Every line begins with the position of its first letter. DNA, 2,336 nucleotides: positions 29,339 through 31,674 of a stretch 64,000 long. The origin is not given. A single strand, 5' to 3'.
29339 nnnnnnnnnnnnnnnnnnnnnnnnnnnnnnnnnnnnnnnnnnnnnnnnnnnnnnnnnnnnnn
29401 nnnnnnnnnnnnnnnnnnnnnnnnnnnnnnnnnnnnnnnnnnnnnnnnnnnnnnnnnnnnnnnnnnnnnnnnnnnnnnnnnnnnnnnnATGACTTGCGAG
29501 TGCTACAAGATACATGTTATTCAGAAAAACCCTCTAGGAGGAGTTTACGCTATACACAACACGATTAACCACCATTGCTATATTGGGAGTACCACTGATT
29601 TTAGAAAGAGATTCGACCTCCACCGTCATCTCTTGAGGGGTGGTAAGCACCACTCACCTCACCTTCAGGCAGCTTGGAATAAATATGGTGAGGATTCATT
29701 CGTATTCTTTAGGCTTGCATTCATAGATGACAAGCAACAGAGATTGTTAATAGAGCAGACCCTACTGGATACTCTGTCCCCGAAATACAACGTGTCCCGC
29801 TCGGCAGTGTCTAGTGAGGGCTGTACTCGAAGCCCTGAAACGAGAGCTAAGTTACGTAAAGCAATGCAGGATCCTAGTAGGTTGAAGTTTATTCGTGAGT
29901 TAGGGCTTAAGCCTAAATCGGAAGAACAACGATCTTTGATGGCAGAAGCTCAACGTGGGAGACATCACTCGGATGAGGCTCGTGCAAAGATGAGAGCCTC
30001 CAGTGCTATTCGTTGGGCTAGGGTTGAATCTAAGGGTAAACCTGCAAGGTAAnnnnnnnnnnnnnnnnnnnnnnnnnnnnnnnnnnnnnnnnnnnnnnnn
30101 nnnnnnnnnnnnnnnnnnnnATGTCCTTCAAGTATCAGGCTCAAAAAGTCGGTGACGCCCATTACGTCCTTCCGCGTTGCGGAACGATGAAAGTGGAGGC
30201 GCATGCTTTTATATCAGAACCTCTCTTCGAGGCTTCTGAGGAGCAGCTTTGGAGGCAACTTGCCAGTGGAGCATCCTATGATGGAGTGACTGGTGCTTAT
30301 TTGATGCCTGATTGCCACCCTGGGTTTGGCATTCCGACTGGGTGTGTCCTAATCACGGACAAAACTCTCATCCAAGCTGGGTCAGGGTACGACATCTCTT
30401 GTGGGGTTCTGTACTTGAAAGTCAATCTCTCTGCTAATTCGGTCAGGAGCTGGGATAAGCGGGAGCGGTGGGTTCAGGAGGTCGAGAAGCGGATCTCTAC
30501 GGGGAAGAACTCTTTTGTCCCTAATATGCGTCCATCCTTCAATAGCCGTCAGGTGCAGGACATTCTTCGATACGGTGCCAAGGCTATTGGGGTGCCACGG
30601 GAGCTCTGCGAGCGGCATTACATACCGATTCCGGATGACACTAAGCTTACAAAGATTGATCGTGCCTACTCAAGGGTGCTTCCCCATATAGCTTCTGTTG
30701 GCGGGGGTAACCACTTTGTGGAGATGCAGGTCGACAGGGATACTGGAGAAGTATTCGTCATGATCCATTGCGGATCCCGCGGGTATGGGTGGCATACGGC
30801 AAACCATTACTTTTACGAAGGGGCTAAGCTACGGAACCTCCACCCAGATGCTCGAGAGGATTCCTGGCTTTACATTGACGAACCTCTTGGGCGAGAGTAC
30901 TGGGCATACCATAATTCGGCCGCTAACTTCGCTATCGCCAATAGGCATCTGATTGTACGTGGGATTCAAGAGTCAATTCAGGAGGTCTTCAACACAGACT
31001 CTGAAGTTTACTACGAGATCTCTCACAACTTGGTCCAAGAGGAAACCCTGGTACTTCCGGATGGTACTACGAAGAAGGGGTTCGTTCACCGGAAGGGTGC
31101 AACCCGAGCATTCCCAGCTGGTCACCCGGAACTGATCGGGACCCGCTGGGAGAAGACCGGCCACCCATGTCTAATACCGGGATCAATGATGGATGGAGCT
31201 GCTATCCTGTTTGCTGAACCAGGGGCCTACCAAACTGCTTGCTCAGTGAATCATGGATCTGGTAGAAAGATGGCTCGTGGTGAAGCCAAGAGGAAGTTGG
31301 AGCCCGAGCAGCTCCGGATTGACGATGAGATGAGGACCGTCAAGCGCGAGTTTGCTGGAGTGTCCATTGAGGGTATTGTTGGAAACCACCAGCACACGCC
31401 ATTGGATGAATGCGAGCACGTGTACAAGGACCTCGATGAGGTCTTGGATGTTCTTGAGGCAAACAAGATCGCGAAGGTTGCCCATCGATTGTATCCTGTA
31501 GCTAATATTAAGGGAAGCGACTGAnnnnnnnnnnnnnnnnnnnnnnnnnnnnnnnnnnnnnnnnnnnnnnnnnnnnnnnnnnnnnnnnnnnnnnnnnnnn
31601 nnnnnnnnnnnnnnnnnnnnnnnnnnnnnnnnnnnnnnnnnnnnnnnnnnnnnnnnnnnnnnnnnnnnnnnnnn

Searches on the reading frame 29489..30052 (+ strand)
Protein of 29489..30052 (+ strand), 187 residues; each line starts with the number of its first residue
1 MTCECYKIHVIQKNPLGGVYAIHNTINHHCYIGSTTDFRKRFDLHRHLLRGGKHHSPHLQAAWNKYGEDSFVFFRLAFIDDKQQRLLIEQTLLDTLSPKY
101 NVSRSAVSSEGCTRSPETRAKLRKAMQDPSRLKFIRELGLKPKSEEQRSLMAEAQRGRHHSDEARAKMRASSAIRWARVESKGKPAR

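Call 3: search_protein_families(library=pfam, proteins=[window:29489-30052:+], max_evalue=0.01)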
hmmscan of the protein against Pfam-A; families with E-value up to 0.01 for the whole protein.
window:29489-30052:+ (187 aa): 2 families
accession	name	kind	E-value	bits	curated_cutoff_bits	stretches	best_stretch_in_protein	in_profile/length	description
PF01541.30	GIY-YIG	-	3.2e-10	40.6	22.6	1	17-101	2-78/78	GIY-YIG catalytic domain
PF07460.16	NUMOD3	-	0.0053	17.1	20.4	0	157-171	1-15/37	NUMOD3 motif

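Call 6: search_protein_families(library=phrogs, proteins=[window:29489-30052:+], max_evalue=0.001)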
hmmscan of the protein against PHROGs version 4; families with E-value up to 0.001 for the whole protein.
window:29489-30052:+ (187 aa): 4 families
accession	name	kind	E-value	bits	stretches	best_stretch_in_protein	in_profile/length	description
phrog_314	-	DNA, RNA and nucleotide metabolism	3e-23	83.6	1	12-173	174-317/574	homing endonuclease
phrog_7168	-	DNA, RNA and nucleotide metabolism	2.3e-16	61.1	1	17-74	2-60/284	homing endonuclease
phrog_19446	-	DNA, RNA and nucleotide metabolism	2e-10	41.6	1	17-169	2-156/254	homing endonuclease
phrog_5123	-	DNA, RNA and nucleotide metabolism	2.8e-09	38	1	18-102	3-88/152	homing endonuclease with GIY-YIG motif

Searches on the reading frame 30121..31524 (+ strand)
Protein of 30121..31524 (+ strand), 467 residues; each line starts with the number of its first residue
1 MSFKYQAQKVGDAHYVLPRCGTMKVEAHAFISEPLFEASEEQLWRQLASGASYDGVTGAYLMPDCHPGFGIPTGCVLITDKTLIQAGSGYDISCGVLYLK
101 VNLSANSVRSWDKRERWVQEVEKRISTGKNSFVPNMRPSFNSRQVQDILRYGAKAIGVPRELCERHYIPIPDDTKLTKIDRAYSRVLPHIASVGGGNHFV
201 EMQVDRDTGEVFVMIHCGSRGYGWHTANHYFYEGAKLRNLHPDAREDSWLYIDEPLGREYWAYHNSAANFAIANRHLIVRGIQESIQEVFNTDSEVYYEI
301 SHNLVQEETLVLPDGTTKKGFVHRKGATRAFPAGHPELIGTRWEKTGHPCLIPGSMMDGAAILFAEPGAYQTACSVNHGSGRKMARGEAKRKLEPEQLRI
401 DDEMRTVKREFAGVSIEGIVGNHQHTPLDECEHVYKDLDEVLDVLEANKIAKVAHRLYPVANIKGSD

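Call 3: search_protein_families(library=pfam, proteins=[window:30121-31524:+], max_evalue=0.01)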
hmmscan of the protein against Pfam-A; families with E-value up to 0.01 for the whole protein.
window:30121-31524:+ (467 aa): 1 family
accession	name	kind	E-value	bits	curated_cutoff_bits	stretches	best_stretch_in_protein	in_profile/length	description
PF01139.22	RtcB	-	6.9e-84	283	27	1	46-465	1-426/426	tRNA-splicing ligase RtcB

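Call 4: search_protein_families(library=ncbifam, proteins=[window:30121-31524:+], max_evalue=0.01)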
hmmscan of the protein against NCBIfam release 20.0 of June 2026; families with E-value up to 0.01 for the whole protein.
window:30121-31524:+ (467 aa): 4 families
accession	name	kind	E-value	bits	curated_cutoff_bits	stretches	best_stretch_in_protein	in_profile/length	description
NF038162.1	RtcB_rel_intein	exception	3.5e-53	180.8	1150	2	93-465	578-961/961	intein-containing RtcB family protein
NF007153.0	PRK09588.1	equivalog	1e-35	123.5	407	2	185-465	124-373/379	RNA ligase RtcB family protein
TIGR03073.1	release_rtcB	hypoth_equivalog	7.9e-28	97.5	271.8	2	183-459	111-356/356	RNA ligase RtcB family protein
NF052663.1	RtcB_rel_intein2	exception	6.1e-22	78.2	1050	1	179-443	370-606/626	intein-containing RctB family protein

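Call 6: search_protein_families(library=phrogs, proteins=[window:30121-31524:+], max_evalue=0.001)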
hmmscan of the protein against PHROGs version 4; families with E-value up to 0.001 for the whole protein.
window:30121-31524:+ (467 aa): 2 families
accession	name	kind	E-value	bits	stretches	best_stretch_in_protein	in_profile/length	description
phrog_1075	-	DNA, RNA and nucleotide metabolism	1.7e-62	213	1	36-467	70-443/459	tRNA splicing ligase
phrog_32430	-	DNA, RNA and nucleotide metabolism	1.2e-10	42.2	1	345-465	34-138/139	tRNA splicing ligase RtcB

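Call 10: search_dna_similar(query=window:30121-31524:+, collection=phages, mode=protein, max_rows=30, max_evalue=0.00001)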
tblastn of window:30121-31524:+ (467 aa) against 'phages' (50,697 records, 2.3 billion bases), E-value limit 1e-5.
Records with a match: 526; places in all: 526; records where one place covers at least 80% of the query: 434.
Best place of each record, by identity: <60% 526.
By first word of the organism name: Mycobacterium 191; Brevibacterium 32; Caulobacter 30; Bacillus 29; Gordonia 25; Halorubrum 21; Microbacterium 19; Erwinia 17; Pseudomonas 15; Rhodococcus 12; and 38 more.
By host as written in the record: Mycobacterium smegmatis mc2 155 144; - 34; Brevibacterium aurantiacum SMQ-1335 32; Mycobacterium smegmatis mc#155 26; Gordonia terrae 3612 24; Erwinia amylovora 14; Halorubrum sp. 13; Caulobacter vibrioides CB15 11; and 107 more.
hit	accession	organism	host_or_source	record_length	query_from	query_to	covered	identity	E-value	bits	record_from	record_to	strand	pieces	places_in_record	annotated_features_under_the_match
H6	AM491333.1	Halorubrum virus BJ1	-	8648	8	465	98%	31.3%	2e-44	172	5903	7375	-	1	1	V3: RtcB like protein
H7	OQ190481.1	Microbacterium phage Caron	Microbacterium sp. ISAT203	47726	40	465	91%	29.3%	1e-28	125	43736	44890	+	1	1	73: RtcB-like RNA ligase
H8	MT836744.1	Bacteriophage sp.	human fecal samples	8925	13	442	92%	28.9%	2e-22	107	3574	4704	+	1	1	record has no annotation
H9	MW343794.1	Cronobacter phage A24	Cronobacter sp.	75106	40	465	91%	29.1%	9e-36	147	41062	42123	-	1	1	RNA-splicing ligase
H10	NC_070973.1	Cronobacter phage A24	Cronobacter sp.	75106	40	465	91%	29.1%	9e-36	147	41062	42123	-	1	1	RNA-splicing ligase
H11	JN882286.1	Cronobacter phage vB_CsaP_GAP52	Cronobacter sakazakii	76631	40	465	91%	29.1%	1e-35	146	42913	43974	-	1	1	hypothetical protein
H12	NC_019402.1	Cronobacter phage vB_CsaP_GAP52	Cronobacter sakazakii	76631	40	465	91%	29.1%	1e-35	146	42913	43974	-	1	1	tRNA splicing ligase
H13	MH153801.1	Microbacterium phage Count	Microbacterium foliorum NRRL B-24224 SEA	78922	40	465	91%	28.7%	2e-27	122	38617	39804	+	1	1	53: RtcB-like RNA ligase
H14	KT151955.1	Brevibacillus phage Jenst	Brevibacillus laterosporus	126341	26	465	94%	27.8%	1e-34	144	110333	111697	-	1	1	putative RtcB protein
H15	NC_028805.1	Brevibacillus phage Jenst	Brevibacillus laterosporus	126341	26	465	94%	27.8%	1e-34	144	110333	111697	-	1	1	tRNA splicing ligase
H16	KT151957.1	Brevibacillus phage SecTim467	Brevibacillus laterosporus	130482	26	465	94%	27.8%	1e-34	144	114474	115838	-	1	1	putative RtcB protein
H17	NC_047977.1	Microbacterium phage Hendrix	Microbacterium foliorum NRRL B-24224 SEA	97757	40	465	91%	28.6%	2e-28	124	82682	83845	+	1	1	131: tRNA splicing ligase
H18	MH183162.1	Microbacterium phage Hendrix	Microbacterium foliorum NRRL B-24224 SEA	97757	40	465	91%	28.6%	2e-28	124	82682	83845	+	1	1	131: RtcB-like RNA ligase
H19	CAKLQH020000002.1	Acinetobacter phage MD-2021a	not known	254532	61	467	87%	29.9%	4e-24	112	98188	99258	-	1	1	rtcB_1: protein rtcB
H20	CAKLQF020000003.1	Acinetobacter phage MD-2021a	not known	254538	61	467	87%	29.9%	4e-24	112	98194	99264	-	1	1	rtcB_2: protein rtcB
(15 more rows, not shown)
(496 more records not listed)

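Call 26: search_solved_structures(query=window:30121-31524:+, max_evalue=0.00001, show_alignments=2)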
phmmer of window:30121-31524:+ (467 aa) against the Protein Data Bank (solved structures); distinct sequences matched with E-value up to 0.00001: 9.
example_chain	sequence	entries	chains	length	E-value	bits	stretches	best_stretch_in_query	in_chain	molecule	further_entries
4dwr_B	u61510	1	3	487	2.6e-48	167.9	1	16-466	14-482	tRNA-splicing ligase RtcB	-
1uc2_A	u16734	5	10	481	5.5e-48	166.9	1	16-465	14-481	hypothetical protein PH1602 | tRNA-splicing ligase RtcB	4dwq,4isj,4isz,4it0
7lfq_A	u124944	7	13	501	6.2e-48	166.7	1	15-465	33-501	RNA-splicing ligase RtcB | tRNA-splicing ligase RtcB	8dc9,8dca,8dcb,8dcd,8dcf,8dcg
2epg_A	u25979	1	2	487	4.8e-44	153.8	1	8-465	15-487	Hypothetical protein TTHA1785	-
7p3b_A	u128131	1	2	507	6.8e-39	136.9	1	45-465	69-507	RNA-splicing ligase RtcB homolog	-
8orj_A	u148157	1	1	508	1.2e-38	136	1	45-465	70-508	RNA-splicing ligase RtcB homolog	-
8btt_A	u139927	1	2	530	1.3e-38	136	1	45-465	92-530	RNA-splicing ligase RtcB homolog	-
8odo_A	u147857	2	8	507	1.4e-38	135.9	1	45-465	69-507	RNA-splicing ligase RtcB homolog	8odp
9i8v_C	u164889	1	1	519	1.6e-36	129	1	45-465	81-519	RNA-splicing ligase RtcB homolog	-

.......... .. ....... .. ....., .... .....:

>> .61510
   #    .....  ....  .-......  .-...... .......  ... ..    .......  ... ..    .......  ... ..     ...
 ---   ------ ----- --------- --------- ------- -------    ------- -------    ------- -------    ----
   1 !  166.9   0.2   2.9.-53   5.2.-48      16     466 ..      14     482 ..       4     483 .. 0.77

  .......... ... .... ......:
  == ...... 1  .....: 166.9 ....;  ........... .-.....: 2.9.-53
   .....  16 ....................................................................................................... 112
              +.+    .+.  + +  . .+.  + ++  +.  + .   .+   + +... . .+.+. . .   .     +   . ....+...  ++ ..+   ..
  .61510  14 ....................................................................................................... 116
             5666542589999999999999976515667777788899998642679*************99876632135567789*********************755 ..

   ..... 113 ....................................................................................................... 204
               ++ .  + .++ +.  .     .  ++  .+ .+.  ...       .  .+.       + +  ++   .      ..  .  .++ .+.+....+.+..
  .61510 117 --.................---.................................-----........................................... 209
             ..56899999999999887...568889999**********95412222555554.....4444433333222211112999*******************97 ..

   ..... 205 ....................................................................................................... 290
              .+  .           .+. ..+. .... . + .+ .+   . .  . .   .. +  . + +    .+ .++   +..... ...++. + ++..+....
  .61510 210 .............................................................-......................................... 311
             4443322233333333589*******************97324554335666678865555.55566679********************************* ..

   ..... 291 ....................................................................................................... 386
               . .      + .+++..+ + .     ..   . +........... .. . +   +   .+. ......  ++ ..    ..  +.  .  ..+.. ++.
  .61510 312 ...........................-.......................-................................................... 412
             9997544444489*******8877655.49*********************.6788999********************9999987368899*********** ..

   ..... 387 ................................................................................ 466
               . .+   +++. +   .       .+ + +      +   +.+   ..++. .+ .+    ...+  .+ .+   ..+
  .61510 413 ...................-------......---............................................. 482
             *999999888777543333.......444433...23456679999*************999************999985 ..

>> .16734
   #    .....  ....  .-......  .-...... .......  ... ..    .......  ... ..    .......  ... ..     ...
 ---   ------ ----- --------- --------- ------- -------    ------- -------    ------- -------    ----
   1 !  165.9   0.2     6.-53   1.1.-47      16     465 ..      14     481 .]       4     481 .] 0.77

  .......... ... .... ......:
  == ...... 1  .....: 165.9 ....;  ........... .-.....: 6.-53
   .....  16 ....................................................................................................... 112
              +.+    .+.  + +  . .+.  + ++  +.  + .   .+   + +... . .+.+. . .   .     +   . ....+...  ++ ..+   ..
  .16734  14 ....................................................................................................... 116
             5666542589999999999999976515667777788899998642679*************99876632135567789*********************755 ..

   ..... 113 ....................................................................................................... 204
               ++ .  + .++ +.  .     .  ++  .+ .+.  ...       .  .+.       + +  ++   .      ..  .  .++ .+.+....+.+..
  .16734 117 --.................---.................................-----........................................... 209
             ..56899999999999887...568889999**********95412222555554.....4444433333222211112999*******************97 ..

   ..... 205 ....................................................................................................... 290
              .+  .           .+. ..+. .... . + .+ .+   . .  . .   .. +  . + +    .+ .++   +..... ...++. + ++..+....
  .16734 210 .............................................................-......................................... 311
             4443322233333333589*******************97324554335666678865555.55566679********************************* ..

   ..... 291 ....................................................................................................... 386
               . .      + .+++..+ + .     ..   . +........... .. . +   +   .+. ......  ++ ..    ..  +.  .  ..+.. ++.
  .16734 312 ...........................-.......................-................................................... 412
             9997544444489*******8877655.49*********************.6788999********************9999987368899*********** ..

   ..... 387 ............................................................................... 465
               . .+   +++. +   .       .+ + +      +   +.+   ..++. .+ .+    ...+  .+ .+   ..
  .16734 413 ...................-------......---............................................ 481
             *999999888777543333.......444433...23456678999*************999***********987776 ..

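Call 77: find_related_loci(query=A4, collection=viral_contigs, flank=10000)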
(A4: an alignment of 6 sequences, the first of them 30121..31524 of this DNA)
Query A4 (467 aa) in viral_contigs; peptide patterns used: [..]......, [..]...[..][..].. (x = any residue, [..] = any of these).
291 stretches matched a pattern; 207 encode a relative of the query (tblastn E <= 1e-3); the best 80 are kept; 75 distinct loci.
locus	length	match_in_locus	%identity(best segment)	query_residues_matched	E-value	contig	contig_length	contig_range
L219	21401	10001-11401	80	1-467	0e+0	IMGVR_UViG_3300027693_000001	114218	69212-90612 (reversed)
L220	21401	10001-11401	70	1-467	0e+0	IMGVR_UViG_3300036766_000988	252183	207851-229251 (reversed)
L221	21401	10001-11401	69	1-467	0e+0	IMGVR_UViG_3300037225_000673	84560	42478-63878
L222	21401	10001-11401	71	1-467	0e+0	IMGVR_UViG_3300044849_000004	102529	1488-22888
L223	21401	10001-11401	70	1-467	0e+0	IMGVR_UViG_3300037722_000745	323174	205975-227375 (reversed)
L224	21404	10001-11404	70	1-467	0e+0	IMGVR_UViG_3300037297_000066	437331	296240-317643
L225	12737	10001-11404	69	1-467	0e+0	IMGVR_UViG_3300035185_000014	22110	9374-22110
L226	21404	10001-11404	69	1-467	0e+0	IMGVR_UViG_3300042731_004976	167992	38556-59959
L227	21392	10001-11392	69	1-467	0e+0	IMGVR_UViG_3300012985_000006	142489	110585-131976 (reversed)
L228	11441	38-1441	67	1-467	0e+0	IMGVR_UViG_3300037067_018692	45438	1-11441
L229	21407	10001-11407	67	1-467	0e+0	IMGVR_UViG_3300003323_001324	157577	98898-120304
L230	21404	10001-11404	67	1-467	0e+0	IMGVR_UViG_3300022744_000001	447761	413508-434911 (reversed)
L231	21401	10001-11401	65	1-467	0e+0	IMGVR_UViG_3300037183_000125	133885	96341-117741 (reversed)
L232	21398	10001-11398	66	2-467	0e+0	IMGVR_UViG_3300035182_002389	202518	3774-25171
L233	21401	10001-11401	71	1-467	0e+0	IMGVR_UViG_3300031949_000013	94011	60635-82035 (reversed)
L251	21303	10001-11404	69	1-467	0e+0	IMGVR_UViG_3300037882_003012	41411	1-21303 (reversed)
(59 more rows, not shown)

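Call 92: search_protein_families(library=padloc, proteins=[window:30121-31524:+], max_evalue=0.001)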
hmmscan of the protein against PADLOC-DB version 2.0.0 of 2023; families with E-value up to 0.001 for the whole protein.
window:30121-31524:+ (467 aa): 0 families

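Call 94: search_protein_families(library=pfam, proteins=[L220:11483-11902:+, L220:11922-12332:+, L220:12329-12691:+, L220:12688-13233:+, L222:13613-14179:+, L251:11414-12226:+, L227:11419-12099:+], max_evalue=0.01)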
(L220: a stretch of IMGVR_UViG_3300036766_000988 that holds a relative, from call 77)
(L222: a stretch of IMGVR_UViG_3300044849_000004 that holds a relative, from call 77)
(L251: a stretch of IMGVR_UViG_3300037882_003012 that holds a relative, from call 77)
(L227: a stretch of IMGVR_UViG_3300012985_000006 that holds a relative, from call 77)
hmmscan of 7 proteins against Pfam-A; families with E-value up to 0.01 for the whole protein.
L220:11483-11902:+ (139 aa): 0 families

L220:11922-12332:+ (136 aa): 2 families
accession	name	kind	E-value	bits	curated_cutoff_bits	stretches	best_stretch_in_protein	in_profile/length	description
PF00293.34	NUDIX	-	2.8e-18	66.7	21.1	1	6-126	2-133/134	NUDIX domain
PF14815.12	NUDIX_4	-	0.00023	21.4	35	1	30-120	27-107/113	NUDIX domain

L220:12329-12691:+ (120 aa): 0 families

L220:12688-13233:+ (181 aa): 1 family
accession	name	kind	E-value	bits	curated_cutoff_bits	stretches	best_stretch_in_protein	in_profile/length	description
PF01588.26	tRNA_bind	-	5.5e-21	74.9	27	1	88-163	1-76/96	Putative tRNA binding domain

L222:13613-14179:+ (188 aa): 2 families
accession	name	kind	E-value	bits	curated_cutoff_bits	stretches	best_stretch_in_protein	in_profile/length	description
PF16473.11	Rv2179c-like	-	9.3e-10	38.9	27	1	5-175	3-173/177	3'-5' exoribonuclease Rv2179c-like domain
PF00929.31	RNase_T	-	0.0068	17.4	24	1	7-175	3-164/164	Exonuclease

L251:11414-12226:+ (270 aa): 1 family
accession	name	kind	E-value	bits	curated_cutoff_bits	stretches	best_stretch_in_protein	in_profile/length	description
PF14528.11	LAGLIDADG_3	-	1.5e-05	25.6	22.5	1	114-172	6-66/82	LAGLIDADG-like domain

L227:11419-12099:+ (226 aa): 0 families
